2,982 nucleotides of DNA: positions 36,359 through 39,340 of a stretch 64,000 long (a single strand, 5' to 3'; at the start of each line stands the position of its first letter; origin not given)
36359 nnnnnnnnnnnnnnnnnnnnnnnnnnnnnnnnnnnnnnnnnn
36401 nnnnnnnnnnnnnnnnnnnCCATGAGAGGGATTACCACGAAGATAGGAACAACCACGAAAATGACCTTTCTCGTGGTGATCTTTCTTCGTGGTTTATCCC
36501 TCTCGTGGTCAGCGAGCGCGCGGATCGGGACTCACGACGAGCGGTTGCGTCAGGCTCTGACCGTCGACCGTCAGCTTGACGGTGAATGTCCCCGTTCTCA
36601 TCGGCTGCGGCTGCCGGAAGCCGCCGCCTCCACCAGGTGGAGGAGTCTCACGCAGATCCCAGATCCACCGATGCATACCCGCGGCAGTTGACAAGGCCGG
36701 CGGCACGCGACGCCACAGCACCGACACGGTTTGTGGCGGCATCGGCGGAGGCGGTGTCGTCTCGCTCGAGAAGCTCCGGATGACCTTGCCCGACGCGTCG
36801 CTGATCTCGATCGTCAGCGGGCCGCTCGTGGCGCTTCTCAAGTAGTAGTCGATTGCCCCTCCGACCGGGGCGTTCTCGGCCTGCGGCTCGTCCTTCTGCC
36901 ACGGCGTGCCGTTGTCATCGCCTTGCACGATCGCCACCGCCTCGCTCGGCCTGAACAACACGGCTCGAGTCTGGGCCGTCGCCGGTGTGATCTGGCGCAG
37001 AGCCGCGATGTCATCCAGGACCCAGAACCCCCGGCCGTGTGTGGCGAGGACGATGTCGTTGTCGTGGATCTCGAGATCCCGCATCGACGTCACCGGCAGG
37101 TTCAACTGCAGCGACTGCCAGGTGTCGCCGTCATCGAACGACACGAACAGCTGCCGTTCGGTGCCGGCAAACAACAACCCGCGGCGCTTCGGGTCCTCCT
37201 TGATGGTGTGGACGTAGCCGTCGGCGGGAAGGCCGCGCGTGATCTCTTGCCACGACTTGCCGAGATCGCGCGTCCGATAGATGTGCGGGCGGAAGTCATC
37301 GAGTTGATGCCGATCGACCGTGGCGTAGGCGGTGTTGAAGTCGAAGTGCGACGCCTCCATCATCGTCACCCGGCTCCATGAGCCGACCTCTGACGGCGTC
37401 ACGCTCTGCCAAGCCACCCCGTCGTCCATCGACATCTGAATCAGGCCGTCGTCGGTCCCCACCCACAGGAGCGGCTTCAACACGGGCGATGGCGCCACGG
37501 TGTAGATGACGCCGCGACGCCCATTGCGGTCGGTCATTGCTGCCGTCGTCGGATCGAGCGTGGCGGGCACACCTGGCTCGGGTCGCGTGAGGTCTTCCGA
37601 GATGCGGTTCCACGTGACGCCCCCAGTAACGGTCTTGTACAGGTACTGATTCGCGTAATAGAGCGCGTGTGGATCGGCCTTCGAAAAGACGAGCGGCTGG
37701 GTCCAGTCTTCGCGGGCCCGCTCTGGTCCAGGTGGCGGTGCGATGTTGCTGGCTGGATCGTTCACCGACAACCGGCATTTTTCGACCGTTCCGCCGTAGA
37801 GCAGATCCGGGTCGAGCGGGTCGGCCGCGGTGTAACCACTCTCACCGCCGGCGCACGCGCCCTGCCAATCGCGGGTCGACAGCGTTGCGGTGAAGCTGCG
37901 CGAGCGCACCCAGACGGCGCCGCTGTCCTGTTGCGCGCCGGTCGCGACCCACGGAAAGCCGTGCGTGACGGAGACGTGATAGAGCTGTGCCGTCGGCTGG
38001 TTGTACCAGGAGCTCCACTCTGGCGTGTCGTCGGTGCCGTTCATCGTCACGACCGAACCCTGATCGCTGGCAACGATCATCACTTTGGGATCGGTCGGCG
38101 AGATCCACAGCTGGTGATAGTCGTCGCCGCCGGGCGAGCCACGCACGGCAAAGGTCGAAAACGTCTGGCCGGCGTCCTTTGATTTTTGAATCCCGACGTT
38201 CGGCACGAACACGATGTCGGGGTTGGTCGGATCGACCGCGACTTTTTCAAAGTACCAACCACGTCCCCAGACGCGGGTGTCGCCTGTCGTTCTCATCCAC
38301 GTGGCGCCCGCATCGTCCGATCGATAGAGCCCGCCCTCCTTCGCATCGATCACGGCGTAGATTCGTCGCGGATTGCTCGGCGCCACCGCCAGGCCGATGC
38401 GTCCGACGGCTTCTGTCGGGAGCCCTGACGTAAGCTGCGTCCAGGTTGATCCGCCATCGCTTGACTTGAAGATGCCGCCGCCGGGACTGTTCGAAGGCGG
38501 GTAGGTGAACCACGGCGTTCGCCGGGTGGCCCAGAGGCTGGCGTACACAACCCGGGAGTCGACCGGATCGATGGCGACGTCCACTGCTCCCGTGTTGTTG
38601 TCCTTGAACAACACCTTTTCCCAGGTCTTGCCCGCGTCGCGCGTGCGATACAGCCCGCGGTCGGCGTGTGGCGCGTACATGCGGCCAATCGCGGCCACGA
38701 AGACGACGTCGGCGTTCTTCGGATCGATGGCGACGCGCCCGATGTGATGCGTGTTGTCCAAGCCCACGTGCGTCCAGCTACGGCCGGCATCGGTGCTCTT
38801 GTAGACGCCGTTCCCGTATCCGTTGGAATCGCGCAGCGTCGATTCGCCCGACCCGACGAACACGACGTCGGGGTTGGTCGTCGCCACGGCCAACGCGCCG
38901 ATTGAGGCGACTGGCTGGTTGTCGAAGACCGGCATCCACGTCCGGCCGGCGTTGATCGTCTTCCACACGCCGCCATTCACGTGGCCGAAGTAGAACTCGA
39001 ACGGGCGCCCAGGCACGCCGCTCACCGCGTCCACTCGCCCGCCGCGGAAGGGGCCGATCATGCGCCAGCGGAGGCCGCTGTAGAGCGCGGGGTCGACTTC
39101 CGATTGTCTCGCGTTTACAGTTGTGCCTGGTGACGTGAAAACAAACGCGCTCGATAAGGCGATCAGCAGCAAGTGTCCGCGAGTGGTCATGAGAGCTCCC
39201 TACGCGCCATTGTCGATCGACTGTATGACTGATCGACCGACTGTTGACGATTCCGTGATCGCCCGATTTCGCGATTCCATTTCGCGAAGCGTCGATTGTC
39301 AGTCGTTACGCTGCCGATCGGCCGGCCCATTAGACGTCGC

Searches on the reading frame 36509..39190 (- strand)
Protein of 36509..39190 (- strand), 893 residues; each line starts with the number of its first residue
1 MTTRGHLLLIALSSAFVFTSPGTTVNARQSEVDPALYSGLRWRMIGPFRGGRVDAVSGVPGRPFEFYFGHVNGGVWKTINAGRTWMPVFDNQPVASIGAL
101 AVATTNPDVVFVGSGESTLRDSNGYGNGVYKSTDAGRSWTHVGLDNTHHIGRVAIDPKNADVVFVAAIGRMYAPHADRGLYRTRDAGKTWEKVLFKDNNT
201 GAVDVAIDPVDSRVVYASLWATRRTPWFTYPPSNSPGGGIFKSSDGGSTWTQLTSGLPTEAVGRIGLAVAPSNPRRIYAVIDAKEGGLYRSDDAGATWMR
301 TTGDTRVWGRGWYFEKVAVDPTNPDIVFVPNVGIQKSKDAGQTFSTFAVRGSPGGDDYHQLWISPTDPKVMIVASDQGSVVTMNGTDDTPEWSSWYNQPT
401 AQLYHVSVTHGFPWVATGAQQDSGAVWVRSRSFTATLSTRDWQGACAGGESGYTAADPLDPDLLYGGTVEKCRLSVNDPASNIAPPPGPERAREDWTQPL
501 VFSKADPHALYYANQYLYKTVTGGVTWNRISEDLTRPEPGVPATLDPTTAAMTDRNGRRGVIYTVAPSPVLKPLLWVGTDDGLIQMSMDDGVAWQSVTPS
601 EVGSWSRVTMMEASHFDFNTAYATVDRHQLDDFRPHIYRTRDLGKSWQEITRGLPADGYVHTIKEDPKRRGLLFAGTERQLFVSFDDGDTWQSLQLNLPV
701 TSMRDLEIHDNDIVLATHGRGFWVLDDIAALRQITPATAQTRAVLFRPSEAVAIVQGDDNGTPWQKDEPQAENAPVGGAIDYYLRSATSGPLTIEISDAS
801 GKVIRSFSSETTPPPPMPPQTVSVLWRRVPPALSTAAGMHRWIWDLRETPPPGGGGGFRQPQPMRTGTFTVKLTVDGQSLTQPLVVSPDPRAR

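Call 34: search_protein_families(library=ncbifam, proteins=[window:36509-39190:-])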
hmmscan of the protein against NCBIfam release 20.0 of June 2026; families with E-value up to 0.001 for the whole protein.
window:36509-39190:- (893 aa): 3 families
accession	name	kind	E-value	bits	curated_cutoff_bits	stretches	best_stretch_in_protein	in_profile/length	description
NF045728.1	glycosyl_F510_1955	equivalog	1.1e-40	139.5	175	5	110-218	55-155/246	F510_1955 family glycosylhydrolase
NF047818.1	LIC11996_lipo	equivalog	3.2e-08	33.1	350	0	163-254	327-420/422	LIC11996 family lipoprotein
NF010237.0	PRK13684.1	equivalog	6.2e-05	22.2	326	0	129-194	111-168/334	photosynthesis system II assembly factor Ycf48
